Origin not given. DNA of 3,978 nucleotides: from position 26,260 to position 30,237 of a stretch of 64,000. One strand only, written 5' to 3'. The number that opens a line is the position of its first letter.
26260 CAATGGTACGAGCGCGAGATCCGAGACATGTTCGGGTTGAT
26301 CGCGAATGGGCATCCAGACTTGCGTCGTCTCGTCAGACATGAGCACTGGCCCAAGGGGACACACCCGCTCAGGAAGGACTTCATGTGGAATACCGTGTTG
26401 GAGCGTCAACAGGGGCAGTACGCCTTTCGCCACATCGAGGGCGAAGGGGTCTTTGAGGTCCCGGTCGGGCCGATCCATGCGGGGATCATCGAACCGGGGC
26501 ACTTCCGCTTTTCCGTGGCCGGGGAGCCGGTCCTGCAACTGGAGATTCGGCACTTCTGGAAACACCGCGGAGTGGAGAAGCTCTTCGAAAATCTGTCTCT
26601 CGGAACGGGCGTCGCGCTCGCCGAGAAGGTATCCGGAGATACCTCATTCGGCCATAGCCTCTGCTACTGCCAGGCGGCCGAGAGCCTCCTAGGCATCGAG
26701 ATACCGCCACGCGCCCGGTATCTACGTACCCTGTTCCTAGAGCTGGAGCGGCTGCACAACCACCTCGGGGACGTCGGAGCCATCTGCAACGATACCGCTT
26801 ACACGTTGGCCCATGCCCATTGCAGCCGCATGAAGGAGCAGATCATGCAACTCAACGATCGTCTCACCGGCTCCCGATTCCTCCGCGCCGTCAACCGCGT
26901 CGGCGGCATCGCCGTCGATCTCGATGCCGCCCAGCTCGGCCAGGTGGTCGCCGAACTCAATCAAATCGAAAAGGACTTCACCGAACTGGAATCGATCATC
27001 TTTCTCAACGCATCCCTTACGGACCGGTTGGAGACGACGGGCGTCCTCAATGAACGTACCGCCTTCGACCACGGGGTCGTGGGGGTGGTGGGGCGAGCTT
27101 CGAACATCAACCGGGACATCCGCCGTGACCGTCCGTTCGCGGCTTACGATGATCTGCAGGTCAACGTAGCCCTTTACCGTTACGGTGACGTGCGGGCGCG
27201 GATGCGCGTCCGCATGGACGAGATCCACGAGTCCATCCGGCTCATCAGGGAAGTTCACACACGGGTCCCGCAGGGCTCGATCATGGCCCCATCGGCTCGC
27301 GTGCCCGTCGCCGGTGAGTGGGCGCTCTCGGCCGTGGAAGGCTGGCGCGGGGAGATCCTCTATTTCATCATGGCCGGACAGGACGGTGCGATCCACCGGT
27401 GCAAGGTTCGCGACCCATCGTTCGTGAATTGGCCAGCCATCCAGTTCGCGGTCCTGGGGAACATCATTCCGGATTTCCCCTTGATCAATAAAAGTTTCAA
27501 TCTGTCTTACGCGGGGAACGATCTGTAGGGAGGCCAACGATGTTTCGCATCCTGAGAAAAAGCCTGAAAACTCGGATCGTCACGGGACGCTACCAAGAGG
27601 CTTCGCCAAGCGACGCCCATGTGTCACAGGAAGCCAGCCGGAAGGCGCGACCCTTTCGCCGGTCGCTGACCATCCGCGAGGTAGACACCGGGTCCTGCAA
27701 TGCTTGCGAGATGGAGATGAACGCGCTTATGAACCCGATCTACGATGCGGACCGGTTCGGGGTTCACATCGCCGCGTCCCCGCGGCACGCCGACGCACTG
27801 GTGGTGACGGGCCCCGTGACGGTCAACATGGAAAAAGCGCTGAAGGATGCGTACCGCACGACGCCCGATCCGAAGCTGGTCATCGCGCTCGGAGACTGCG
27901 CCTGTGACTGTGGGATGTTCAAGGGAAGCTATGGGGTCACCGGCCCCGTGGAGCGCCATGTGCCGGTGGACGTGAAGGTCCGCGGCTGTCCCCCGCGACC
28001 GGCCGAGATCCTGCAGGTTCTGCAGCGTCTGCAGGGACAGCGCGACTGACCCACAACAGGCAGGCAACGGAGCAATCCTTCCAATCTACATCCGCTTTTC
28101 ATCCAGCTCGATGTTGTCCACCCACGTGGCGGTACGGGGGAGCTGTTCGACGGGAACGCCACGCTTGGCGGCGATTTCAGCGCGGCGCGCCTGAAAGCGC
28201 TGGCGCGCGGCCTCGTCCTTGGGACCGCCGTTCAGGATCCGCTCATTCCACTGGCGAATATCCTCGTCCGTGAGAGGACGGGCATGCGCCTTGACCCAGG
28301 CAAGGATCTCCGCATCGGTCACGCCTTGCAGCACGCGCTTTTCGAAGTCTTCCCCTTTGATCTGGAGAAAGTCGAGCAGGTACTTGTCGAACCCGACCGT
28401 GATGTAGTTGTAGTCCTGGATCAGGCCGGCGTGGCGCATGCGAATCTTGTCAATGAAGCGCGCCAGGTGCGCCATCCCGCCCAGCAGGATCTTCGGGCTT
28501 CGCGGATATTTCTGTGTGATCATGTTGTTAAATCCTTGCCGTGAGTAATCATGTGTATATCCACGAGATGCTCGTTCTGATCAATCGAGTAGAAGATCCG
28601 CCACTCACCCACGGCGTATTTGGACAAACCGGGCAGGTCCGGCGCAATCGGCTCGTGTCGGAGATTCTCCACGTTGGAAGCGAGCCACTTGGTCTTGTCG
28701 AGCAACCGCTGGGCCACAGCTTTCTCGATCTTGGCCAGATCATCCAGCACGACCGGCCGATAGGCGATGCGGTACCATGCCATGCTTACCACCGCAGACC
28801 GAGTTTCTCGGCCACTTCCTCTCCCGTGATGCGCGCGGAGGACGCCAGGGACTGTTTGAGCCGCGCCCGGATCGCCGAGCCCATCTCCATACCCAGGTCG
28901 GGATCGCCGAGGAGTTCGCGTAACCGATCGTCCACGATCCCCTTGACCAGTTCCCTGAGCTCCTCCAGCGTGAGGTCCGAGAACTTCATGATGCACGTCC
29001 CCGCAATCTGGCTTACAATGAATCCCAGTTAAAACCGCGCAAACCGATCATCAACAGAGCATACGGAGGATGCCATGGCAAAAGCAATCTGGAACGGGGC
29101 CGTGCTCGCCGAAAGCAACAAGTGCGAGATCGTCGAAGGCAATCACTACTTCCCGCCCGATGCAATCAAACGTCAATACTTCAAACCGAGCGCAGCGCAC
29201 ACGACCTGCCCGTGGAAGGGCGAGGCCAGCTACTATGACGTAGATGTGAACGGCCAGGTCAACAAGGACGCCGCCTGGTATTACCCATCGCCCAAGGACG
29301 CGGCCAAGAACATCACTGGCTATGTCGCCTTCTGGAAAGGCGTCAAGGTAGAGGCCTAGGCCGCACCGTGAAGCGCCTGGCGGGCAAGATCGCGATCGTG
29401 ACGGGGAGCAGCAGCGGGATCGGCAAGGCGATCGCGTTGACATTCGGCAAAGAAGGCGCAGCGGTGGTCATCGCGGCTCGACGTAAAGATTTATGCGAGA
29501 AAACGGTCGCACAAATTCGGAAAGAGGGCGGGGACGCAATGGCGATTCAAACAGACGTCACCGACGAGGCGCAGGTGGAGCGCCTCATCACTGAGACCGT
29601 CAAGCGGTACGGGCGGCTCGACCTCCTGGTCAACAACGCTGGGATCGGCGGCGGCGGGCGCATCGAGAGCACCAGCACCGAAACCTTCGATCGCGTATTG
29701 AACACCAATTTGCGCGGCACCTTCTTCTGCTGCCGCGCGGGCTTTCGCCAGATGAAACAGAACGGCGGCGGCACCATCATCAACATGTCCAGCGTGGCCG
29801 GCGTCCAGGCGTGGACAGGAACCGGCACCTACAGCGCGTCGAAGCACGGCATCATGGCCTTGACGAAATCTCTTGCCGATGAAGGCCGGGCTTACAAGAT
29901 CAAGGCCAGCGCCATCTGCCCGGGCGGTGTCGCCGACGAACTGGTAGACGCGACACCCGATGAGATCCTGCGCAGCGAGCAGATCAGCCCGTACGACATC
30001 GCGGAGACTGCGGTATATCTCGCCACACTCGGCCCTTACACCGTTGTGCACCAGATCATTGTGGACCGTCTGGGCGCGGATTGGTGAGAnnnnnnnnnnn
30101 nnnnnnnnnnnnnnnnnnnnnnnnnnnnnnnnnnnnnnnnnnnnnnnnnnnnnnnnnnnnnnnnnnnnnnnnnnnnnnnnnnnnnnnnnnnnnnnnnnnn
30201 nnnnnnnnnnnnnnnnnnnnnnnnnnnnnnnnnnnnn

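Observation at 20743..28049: Six-subunit Hyf/Ehr-like membrane complex whose 'hydrogenase' large subunit has lost all four NiFe-binding cysteines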

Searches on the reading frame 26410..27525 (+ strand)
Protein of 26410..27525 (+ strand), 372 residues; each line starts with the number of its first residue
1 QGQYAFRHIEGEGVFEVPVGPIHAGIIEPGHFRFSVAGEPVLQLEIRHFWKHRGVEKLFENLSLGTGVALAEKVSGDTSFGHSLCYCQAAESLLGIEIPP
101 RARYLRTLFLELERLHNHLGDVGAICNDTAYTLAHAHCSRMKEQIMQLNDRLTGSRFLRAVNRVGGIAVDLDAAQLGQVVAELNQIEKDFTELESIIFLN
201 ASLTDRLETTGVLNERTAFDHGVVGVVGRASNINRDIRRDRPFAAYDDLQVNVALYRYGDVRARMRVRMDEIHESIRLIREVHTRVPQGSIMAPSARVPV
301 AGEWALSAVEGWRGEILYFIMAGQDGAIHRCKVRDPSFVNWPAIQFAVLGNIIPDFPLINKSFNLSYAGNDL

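Call 68: search_solved_structures(query=window:26410-27525:+, max_evalue=1e-38, show_alignments=5)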
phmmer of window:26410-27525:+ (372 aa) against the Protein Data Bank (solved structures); distinct sequences matched with E-value up to 1e-38: 4.
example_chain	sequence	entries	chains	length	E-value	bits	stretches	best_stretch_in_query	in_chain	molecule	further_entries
7z0s_E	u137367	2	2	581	1e-58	202.3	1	16-369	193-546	Formate hydrogenlyase subunit 5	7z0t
6cfw_L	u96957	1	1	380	3.4e-42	147.9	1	16-358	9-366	Membrane-bound hydrogenase subunit alpha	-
2fug_4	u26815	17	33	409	1.2e-41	146.2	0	15-298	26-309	NADH-quinone oxidoreductase chain 4 | NADH-QUINONE OXIDOREDUCTASE SUBUNIT 4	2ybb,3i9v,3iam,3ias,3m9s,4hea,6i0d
7q5y_B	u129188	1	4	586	7.3e-40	140.3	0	19-283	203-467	NADH-quinone oxidoreductase subunit C/D 2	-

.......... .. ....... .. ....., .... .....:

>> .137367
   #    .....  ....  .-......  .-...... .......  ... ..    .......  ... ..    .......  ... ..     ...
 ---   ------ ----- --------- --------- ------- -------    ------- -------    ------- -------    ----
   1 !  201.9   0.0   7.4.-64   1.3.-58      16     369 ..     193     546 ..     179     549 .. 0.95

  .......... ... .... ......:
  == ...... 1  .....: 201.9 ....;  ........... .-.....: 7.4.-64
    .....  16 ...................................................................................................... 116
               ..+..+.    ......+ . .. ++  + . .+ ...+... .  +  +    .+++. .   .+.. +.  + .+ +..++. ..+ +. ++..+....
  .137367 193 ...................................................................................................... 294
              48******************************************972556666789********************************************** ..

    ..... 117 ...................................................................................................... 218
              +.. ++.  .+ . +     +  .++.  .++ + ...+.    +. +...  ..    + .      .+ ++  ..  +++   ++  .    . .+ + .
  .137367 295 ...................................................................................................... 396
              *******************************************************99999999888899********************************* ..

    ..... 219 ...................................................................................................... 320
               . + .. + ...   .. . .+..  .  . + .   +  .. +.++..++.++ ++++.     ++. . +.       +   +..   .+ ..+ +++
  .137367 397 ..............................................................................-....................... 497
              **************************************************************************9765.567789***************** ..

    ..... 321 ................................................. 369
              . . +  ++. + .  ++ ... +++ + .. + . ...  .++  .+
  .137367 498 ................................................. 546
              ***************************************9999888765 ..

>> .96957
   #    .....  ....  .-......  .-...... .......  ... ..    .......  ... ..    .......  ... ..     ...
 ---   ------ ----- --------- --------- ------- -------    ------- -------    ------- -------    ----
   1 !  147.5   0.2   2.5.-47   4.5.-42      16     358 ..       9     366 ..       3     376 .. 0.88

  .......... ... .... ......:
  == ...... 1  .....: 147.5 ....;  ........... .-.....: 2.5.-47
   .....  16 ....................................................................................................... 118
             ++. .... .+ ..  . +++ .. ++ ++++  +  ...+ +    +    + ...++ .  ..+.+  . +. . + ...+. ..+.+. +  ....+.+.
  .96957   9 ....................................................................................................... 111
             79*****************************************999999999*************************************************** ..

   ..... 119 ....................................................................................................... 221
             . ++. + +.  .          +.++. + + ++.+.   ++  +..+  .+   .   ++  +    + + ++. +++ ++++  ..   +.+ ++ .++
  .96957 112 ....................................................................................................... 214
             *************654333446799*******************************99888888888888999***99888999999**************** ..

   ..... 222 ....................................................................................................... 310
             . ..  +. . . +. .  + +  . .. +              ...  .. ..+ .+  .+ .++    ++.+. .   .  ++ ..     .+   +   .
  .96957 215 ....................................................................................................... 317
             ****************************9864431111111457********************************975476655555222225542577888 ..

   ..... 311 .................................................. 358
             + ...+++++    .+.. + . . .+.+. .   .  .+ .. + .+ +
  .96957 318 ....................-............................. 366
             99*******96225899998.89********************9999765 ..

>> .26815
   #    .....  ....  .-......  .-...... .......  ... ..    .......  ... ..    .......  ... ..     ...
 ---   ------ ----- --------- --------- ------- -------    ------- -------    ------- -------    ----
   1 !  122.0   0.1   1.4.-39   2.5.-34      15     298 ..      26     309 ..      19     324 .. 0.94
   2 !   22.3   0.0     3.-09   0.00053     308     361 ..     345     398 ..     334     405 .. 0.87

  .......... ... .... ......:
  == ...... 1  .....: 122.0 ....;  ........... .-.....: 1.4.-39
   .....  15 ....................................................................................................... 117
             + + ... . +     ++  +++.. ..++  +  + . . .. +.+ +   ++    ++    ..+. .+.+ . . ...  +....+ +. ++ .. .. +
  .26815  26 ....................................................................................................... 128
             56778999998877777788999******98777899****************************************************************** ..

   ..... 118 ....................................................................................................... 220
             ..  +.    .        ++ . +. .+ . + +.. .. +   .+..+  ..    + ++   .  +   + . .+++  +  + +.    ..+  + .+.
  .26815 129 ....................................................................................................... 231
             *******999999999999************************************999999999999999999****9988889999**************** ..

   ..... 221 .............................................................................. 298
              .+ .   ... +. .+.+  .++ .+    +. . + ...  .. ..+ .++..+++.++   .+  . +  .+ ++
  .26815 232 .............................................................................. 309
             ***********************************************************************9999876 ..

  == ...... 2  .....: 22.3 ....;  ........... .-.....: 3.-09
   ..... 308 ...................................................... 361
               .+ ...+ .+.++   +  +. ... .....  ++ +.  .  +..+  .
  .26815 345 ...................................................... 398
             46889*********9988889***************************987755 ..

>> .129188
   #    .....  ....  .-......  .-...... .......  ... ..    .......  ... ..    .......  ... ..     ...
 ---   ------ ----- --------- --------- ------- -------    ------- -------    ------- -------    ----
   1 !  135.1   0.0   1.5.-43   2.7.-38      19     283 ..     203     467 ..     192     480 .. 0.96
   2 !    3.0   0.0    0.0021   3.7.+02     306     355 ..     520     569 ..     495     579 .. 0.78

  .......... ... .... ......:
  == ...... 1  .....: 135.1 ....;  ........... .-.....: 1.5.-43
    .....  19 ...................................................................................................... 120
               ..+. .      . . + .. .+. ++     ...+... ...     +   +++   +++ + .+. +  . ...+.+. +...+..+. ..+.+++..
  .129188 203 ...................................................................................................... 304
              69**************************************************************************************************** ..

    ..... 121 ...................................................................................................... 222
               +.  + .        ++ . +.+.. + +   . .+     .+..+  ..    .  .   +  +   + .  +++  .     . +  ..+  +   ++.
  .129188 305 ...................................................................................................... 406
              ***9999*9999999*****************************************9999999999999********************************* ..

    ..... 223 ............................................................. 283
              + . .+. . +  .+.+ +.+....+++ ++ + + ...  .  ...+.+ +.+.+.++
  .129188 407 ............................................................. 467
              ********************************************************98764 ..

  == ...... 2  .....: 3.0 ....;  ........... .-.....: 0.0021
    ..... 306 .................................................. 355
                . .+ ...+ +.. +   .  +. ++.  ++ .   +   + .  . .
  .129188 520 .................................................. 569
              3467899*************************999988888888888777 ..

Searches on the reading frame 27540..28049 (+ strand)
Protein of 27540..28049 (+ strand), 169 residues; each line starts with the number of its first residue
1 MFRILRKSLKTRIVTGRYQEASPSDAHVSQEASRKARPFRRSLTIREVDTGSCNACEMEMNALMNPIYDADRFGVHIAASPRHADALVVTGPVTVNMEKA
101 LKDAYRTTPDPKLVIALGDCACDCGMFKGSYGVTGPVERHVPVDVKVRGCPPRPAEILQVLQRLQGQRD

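Call 4: search_protein_families(library=pfam, proteins=[window:27540-28049:+])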
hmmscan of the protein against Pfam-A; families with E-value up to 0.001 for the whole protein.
window:27540-28049:+ (169 aa): 1 family
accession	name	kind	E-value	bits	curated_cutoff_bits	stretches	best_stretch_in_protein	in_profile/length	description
PF01058.29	Oxidored_q6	-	4.7e-32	110.8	27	1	53-163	1-127/128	NADH ubiquinone oxidoreductase, 20 Kd subunit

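Call 5: search_protein_families(library=ncbifam, proteins=[window:27540-28049:+])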
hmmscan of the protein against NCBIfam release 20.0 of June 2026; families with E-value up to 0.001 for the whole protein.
window:27540-28049:+ (169 aa): 13 families
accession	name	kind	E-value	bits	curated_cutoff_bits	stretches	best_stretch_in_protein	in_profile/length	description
NF005012.1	PRK06411.1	subfamily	3e-36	124.4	116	1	53-165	43-155/166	NADH-quinone oxidoreductase subunit NuoB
TIGR01957.1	nuoB_fam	subfamily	3.3e-31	108.1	142.7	1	53-165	26-139/145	NADH-quinone oxidoreductase subunit B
NF011390.0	PRK14815.1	equivalog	6.9e-28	97.2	281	1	54-166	43-155/183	NADH dehydrogenase subunit B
NF011394.0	PRK14819.1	equivalog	1.9e-26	93.2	312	1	54-169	41-157/264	NADH-quinone oxidoreductase subunit B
NF011395.0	PRK14820.1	equivalog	2.6e-26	92.5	263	1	54-165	43-154/180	NADH-quinone oxidoreductase subunit B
NF011391.0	PRK14816.1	equivalog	2.8e-26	92.3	283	1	52-165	60-174/196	NADH-quinone oxidoreductase subunit B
NF011393.0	PRK14818.1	equivalog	1e-24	87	255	1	54-165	41-152/173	NADH dehydrogenase subunit B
NF011389.0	PRK14814.1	equivalog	1.9e-24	86.5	285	1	54-166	43-155/186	NADH dehydrogenase subunit B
NF011392.0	PRK14817.1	equivalog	1.2e-23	83.7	271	1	53-165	45-157/182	NADH-quinone oxidoreductase subunit B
NF011388.0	PRK14813.1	equivalog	8.5e-23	81.2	294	1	54-165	38-150/189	NADH dehydrogenase subunit B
NF009808.0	PRK13292.1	equivalog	2.5e-22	78.6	1156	1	55-166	36-147/791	NADH-quinone oxidoreductase subunit B/C/D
TIGR03294.1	FrhG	equivalog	5.8e-06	26.2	245.5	1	84-163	51-139/228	coenzyme F420 hydrogenase subunit gamma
NF040831.1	sulfhyd_ShyD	equivalog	2.7e-05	23.9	460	0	51-124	9-87/240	NAD(P)-dependent hydrogenase/sulfhydrogenase 2 subunit delta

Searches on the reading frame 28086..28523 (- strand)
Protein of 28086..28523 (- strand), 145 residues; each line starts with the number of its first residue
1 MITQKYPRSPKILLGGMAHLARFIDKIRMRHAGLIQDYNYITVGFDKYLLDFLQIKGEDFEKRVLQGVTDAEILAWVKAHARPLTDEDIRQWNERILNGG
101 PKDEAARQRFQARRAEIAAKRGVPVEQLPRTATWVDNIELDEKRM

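Call 8: search_protein_families(library=pfam, proteins=[window:28086-28523:-])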
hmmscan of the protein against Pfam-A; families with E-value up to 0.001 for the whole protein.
window:28086-28523:- (145 aa): 1 family
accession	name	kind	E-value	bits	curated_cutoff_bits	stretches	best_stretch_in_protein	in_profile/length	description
PF16798.10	DUF5069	-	9.2e-44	149.3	27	1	4-144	1-133/133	Domain of unknown function (DUF5069)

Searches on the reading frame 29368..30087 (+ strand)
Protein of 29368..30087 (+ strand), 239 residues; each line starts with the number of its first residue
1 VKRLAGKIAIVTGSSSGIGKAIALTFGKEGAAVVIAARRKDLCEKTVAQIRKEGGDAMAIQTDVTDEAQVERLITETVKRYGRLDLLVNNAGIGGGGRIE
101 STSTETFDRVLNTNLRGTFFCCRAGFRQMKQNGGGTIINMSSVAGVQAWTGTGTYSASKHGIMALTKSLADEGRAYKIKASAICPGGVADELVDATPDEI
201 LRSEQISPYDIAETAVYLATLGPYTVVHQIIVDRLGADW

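Call 8: search_protein_families(library=pfam, proteins=[window:29368-30087:+])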
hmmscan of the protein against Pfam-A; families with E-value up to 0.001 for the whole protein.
window:29368-30087:+ (239 aa): 4 families
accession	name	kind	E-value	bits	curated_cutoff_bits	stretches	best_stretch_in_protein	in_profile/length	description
PF00106.31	adh_short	-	5.5e-62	209.2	26.6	1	7-194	1-188/195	short chain dehydrogenase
PF13561.12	adh_short_C2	-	3.2e-50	171.3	27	1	15-233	5-232/236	Enoyl-(Acyl carrier protein) reductase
PF08659.16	KR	-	1.5e-13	51.5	22.6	1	10-173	4-167/180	KR domain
PF01370.27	Epimerase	-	3.2e-05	23.9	20.9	1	10-170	2-157/240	NAD dependent epimerase/dehydratase family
